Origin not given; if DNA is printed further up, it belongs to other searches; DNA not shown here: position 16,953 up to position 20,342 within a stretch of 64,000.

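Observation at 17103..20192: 1029-aa orphan surface protein co-transcribed with the GH3 enzyme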

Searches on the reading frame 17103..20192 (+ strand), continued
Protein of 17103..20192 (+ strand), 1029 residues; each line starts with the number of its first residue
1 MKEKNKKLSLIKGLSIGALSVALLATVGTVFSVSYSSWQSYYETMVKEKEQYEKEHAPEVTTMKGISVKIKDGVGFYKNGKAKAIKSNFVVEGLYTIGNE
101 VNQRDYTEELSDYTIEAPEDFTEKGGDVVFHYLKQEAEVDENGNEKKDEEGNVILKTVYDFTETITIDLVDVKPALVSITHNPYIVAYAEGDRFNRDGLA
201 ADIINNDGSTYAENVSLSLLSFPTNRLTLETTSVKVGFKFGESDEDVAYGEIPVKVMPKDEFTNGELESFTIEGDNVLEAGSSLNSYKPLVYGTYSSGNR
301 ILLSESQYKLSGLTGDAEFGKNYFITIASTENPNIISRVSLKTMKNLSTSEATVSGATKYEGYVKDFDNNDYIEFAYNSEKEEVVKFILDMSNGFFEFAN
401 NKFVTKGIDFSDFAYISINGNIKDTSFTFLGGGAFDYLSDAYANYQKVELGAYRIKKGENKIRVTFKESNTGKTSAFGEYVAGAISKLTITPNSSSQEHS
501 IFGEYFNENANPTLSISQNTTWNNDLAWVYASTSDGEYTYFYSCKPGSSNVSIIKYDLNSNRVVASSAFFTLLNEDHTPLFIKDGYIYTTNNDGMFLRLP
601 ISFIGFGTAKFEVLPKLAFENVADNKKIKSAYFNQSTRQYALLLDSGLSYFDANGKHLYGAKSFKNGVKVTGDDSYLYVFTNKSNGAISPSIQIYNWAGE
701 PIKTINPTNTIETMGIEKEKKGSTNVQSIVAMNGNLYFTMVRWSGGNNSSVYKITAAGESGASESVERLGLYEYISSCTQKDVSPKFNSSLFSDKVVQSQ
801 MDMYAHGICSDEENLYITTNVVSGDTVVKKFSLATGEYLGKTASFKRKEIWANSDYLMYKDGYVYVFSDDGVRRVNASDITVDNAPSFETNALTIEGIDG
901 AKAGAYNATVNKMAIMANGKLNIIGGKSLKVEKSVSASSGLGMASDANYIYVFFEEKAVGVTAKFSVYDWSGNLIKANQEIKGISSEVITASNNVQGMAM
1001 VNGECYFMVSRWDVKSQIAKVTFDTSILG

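Call 32: predict_structure(alignment_id=A1)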
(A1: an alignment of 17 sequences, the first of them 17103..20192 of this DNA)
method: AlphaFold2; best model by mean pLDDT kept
length: 1029 residues; sequences in the alignment: 17
mean_pLDDT: 83.2   pTM: 0.56
mean pLDDT of the five models: 83.2, 83.0, 81.2, 81.1, 80.7
residues with pLDDT >= 90: 279; 70-90: 653; 50-70: 65; < 50: 32
segments of 3 or more residues with pLDDT < 50: 1-20, 759-765
pLDDT, mean of each block of 10 residues (from residue 1): 35 43 53 67 74 73 86 82 85 82 81 87 87 84 76 81 89 84 73 79 83 77 85 86 81 86 80 79 84 81 86 77 78 72 88 92 89 94 87 87 86 91 84 80 87 88 91 84 92 61 69 80 88 90 88 91 91 89 91 90 86 85 88 87 87 86 67 89 87 85 85 81 91 88 87 73 58 90 89 83 83 91 83 90 82 82 89 93 91 79 90 91 89 88 92 90 93 92 83 89 88 85 81
secondary structure, 60 per line:
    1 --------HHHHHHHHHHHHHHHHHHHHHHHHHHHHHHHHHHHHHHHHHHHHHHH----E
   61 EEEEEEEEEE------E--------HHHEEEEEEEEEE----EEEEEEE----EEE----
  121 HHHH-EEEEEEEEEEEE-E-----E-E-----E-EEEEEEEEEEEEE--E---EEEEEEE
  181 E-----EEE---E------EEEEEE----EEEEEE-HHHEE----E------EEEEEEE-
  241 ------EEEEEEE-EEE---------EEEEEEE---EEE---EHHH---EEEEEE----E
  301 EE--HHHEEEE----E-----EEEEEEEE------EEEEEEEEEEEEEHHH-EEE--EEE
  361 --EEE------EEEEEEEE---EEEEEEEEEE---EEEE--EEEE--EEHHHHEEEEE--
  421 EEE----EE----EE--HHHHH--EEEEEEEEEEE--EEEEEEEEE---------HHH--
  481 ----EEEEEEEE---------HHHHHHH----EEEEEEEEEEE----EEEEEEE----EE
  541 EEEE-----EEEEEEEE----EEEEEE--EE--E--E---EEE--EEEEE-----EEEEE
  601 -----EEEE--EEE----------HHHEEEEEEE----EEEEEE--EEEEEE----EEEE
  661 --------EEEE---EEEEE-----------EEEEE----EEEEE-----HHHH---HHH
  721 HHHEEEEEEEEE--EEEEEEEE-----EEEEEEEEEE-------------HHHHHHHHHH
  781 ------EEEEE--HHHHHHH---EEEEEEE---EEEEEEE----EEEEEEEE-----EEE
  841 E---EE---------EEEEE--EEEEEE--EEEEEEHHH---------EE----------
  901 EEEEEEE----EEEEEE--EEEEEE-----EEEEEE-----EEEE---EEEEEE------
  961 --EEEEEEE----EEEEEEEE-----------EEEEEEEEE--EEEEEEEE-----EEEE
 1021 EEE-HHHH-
elements in order (helices of 4 or more, strands of 3 or more residues): H9-55 E60-70 E89-98 E103-109 E114-116 H121-124 E126-137 E155-167 E174-181 E187-189 E200-205 E210-215 E233-239 E247-253 E255-257 E267-273 E277-279 E290-295 E300-302 E308-311 E322-329 E336-348 E353-355 E358-360 E363-365 E372-379 E383-392 E396-399 E402-405 H410-413 E414-418 E421-423 H438-442 E445-455 E458-466 E485-492 H502-508 E513-523 E528-534 E539-544 E550-557 E562-567 E581-583 E586-590 E596-600 E606-609 E612-614 E628-634 E639-644 E647-652 E657-660 E669-672 E676-680 E692-696 E701-705 H711-714 H718-723 E724-732 E735-742 E748-757 H771-780 E787-791 H794-800 E804-810 E814-820 E825-832 E838-841 E856-860 E863-868 E871-876 E901-907 E912-917 E920-925 E931-936 E942-945 E949-954 E963-969 E974-981 E993-1001 E1004-1011 E1017-1023 H1025-1028

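Call 33: search_protein_representatives(alignment_id=A1)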
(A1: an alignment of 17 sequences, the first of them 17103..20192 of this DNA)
Query: 17 sequences, 1042 profile positions. Proteins with E-value up to 0.001 (for the whole library): 1954; up to 1e-10: 752; up to 1e-30: 176. The best 150 are listed.
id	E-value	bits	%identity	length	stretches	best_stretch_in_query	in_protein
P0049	0.0e+00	1556.6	-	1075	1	1-1042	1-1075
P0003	0.0e+00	1547.9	-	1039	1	1-1041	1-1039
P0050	0.0e+00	1321.8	-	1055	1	1-1036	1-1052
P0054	4.3e-245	832.6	-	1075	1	5-1041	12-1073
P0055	3.8e-221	753.4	-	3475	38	165-258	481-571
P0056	5.9e-206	703.1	-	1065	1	3-1041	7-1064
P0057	1.0e-188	646.0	-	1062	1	5-1041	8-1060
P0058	1.3e-188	645.7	-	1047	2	163-1034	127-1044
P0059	4.5e-177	607.5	-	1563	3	7-1033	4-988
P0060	1.5e-174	599.2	-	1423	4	8-894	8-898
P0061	2.4e-168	578.5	-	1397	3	9-1041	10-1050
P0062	1.3e-163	562.9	-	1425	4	3-801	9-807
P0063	3.8e-158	544.8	-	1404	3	9-1041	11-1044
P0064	2.6e-155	535.4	-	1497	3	12-1028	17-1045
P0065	1.4e-154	533.0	-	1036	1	5-1039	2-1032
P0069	3.9e-144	498.4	-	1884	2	12-1033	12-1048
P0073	1.2e-139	483.5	-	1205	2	521-1036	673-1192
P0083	8.3e-128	444.3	-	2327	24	161-236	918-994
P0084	1.5e-125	436.8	-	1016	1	4-1029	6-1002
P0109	7.0e-80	285.7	-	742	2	7-491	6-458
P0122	3.4e-64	233.7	-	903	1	475-1030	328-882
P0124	8.1e-63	229.2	-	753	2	8-488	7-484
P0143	4.2e-52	193.7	-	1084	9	161-489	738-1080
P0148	2.0e-50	188.1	-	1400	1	498-1028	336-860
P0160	1.1e-45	172.5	-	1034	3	634-988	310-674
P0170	2.2e-43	164.8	-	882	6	161-491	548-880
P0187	6.9e-38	146.6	-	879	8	174-238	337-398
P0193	4.5e-37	143.9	-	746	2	798-1029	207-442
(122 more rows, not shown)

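Call 36: fold_search(model_id=the predicted structure, library=pdb)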
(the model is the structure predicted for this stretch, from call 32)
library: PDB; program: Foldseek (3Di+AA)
matches with E <= 10: 1518; with E <= 0.001: 835
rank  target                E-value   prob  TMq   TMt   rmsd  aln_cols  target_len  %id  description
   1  9n6v_LT               2.3e-13  1.00  0.15  0.17  23.5       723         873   11  SSU processome maturation and disassembly, State A (released 2025-11-05)
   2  9n6z_LT               2.9e-13  1.00  0.14  0.16  23.6       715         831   10  SSU processome maturation and disassembly, State D (released 2025-11-05)
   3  9n73_LT               4.3e-13  1.00  0.13  0.15  23.5       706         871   10  SSU processome maturation and disassembly, State G (released 2025-10-29)
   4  9g33_UU               7.2e-13  1.00  0.13  0.16  22.9       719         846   10  Stalled 90S - Utp23-Krr1-deltaC3 (released 2025-06-18)
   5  4nsx                  9.1e-13  1.00  0.14  0.20  22.3       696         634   10  Crystal Structure of the Utp21 tandem WD Domain (released 2014-02-19)
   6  9bbh                  1.1e-12  1.00  0.14  0.13  32.6      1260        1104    8  Co-crystal structure of human DDB1 bound to fragment UB028670 (released 2024-06-12)
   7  6zue_A                1.9e-12  1.00  0.13  0.13  31.9      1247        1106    8  Crystal structure of human DDB1 bound to human DCAF1 (amino acid residues 1046-1396) (released 2021-07-28)
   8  9n77_LT               2.2e-12  1.00  0.15  0.17  23.6       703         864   10  SSU processome maturation and disassembly, State K (released 2025-11-05)
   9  6lqr_BE               4.6e-12  1.00  0.13  0.16  23.5       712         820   10  Cryo-EM structure of 90S small subunit preribosomes in transition states (State C) (released 2020-09-16)
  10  8ojh_A                5.1e-12  1.00  0.12  0.11  37.0      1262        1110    8  Crystal structure of human CRBN-DDB1 in complex with compound 4 (released 2023-07-19)
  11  4a0b_C                5.3e-12  1.00  0.13  0.13  31.9      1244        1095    9  Structure of hsDDB1-drDDB2 bound to a 16 bp CPD-duplex (pyrimidine at D-1 position) at 3.8 A resolution (CPD 4) (released 2011-11-30)
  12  9n6z_LH               5.6e-12  1.00  0.13  0.16  29.7      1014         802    9  SSU processome maturation and disassembly, State D (released 2025-11-05)
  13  9fjx_A                5.8e-12  1.00  0.14  0.13  32.0      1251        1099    9  Crystal structure of human CRBN-DDB1 in complex with Lenalidomide (released 2025-01-29)
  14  7mq8_LT               8.2e-12  1.00  0.13  0.15  24.7       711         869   11  Cryo-EM structure of the human SSU processome, state pre-A1 (released 2021-09-22)
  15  5wyj_BE               8.6e-12  1.00  0.13  0.17  23.0       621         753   10  Cryo-EM structure of the 90S small subunit pre-ribosome (Dhr1-depleted, Enp1-TAP, state 1) (released 2017-03-29)
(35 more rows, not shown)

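Call 38: search_protein_families(library=pfam, proteins=[P0073, P0059, P0109, P0122, P0148, P0069], max_evalue=0.001)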
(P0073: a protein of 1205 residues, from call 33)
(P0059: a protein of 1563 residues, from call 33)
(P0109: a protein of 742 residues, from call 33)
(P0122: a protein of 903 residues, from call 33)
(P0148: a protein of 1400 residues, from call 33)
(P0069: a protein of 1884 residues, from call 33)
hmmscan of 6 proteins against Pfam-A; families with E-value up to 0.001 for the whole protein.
P0073 (1205 aa): 0 families

P0059 (1563 aa): 0 families

P0109 (742 aa): 0 families

P0122 (903 aa): 0 families

P0148 (1400 aa): 0 families

P0069 (1884 aa): 1 family
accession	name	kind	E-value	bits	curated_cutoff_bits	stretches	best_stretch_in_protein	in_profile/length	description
PF07523.18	Big_3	-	1.6e-08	35.1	21.2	0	1301-1359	5-60/68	Bacterial Ig-like domain (group 3)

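Call 45: find_encoding_contigs(protein=P0124, flank=6000, max_places=3)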
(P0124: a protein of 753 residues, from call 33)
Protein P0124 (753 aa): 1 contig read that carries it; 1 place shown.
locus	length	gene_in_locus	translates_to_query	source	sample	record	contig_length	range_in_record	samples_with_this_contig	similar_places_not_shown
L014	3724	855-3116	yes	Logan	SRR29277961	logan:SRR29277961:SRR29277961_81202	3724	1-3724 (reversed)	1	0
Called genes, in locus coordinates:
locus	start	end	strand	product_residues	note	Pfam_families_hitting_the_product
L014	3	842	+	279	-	?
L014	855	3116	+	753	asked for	-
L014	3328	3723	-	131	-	?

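Call 46: find_encoding_contigs(protein=P0073, flank=6000, max_places=3)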
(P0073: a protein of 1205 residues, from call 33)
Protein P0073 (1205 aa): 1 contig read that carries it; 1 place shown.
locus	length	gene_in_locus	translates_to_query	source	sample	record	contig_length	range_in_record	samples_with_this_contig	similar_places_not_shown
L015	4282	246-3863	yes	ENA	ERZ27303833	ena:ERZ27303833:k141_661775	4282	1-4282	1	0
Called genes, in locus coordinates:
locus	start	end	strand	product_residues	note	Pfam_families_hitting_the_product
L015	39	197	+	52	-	-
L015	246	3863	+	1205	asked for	-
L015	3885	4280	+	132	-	?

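Call 49: search_protein_families(library=pfam, proteins=[L014:3-842:+, L015:3885-4280:+, L014:3328-3723:-], max_evalue=0.01)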
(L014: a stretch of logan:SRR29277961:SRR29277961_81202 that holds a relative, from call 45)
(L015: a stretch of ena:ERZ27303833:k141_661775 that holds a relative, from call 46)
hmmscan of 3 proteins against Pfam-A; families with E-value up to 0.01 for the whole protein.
L014:3-842:+ (279 aa): 1 family
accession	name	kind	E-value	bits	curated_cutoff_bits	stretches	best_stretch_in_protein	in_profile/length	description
PF00933.27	Glyco_hydro_3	-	1.4e-21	77.7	27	1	2-159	102-265/316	Glycosyl hydrolase family 3 N terminal domain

L015:3885-4280:+ (132 aa): 1 family
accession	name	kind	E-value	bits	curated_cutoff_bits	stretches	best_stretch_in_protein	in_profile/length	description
PF01915.27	Glyco_hydro_3_C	-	2e-06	28.3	31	1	73-119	2-41/200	Glycosyl hydrolase family 3 C-terminal domain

L014:3328-3723:- (131 aa): 3 families
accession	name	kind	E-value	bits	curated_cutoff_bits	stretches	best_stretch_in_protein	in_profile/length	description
PF00534.26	Glycos_transf_1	-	1.2e-12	48.2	26.4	1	2-94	74-170/172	Glycosyl transferases group 1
PF13692.12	Glyco_trans_1_4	-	1.6e-07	32.1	27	1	2-81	60-141/142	Glycosyl transferases group 1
PF20706.3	GT4-conflict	-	0.0012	18.4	26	1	12-50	273-311/385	Family 4 Glycosyltransferase in conflict systems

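Call 52: search_protein_families(library=pfam, proteins=[P0055, P0083, P0143, P0170, P0187], max_evalue=0.001)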
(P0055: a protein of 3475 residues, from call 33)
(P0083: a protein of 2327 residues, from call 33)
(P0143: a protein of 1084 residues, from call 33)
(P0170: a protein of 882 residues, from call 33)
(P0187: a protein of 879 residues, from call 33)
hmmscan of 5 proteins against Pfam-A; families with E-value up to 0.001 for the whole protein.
P0055 (3475 aa): 8 families
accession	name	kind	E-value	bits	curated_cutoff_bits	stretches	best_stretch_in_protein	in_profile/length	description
PF07523.18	Big_3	-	3.2e-162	527.5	21.2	12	418-479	2-65/68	Bacterial Ig-like domain (group 3)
PF14428.12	DddA-like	-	9.1e-26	90.8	25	0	1152-1186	25-59/137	Double-stranded DNA deaminase toxin A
PF10042.14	DUF2278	-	1.8e-19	70.9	25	0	1303-1354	83-134/206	Uncharacterized conserved protein (DUF2278)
PF03423.18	CBM_25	-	1.6e-14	54.5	27.3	0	2944-2976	3-35/106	Carbohydrate binding domain (family 25)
PF06744.18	IcmF_C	-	4.3e-10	40.2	26.7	0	2562-2599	3-39/106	Type VI secretion protein IcmF C2-like domain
PF12183.14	NotI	-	2.2e-09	37.5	22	0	1476-1517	120-161/238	Restriction endonuclease NotI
PF18356.7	DUF5608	-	2.6e-07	31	25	0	2132-2145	7-20/56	Domain of unknown function (DUF5608)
PF09149.16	DUF1935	-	8.4e-05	23.1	27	0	439-469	37-67/108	Domain of unknown function (DUF1935)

P0083 (2327 aa): 4 families
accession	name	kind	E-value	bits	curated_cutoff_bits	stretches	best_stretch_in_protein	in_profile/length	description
PF07523.18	Big_3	-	2.7e-91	300.3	21.2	9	1769-1832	2-68/68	Bacterial Ig-like domain (group 3)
PF00395.25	SLH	-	5.6e-29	100.3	20.8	3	2209-2251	1-43/44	S-layer homology domain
PF00404.24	Dockerin_1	-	3.9e-20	72.3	22.9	4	1633-1687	2-56/57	Dockerin type I domain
PF00838.24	TCTP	-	5.2e-11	43.5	24.3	0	1096-1123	125-152/164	Translationally controlled tumour protein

P0143 (1084 aa): 1 family
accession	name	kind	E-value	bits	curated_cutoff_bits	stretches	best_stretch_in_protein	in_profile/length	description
PF07523.18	Big_3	-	4.1e-46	155.6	21.2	5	760-822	3-67/68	Bacterial Ig-like domain (group 3)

P0170 (882 aa): 2 families
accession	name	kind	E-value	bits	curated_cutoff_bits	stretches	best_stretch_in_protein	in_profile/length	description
PF07523.18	Big_3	-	1.1e-39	135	21.2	4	487-550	2-66/68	Bacterial Ig-like domain (group 3)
PF00838.24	TCTP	-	0.00084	20.1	24.3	0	414-440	129-155/164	Translationally controlled tumour protein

P0187 (879 aa): 3 families
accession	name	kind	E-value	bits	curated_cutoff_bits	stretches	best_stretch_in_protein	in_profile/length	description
PF07523.18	Big_3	-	4.5e-45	152.2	21.2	6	192-255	2-68/68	Bacterial Ig-like domain (group 3)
PF00838.24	TCTP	-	1.7e-05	25.6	24.3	0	420-452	123-155/164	Translationally controlled tumour protein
PF22056.1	ORF239-like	-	0.0007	20.2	27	0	97-165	34-100/168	ORF239-like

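Call 60: list_cluster_members(proteins=[P0001, P0013, P0034])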
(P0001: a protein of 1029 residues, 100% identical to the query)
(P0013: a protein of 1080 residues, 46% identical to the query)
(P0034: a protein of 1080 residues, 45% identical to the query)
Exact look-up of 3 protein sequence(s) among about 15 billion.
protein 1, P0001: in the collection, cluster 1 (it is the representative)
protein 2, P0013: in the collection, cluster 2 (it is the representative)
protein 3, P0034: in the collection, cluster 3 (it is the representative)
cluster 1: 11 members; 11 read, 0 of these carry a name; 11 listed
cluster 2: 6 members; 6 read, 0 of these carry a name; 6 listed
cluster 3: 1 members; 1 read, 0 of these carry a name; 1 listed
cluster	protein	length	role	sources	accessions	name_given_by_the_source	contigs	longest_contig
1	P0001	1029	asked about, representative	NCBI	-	-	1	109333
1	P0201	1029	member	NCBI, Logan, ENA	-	-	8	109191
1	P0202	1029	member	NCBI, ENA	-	-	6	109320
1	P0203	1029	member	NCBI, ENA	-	-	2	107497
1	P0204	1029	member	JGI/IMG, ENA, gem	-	-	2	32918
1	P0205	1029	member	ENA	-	-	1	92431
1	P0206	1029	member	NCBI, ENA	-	-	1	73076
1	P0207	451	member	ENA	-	-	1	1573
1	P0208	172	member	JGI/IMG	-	-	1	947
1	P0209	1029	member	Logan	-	-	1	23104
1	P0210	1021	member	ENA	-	-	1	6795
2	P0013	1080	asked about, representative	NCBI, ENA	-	-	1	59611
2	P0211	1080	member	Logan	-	-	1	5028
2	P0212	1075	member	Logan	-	-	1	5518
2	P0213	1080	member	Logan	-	-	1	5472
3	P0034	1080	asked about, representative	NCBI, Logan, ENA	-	-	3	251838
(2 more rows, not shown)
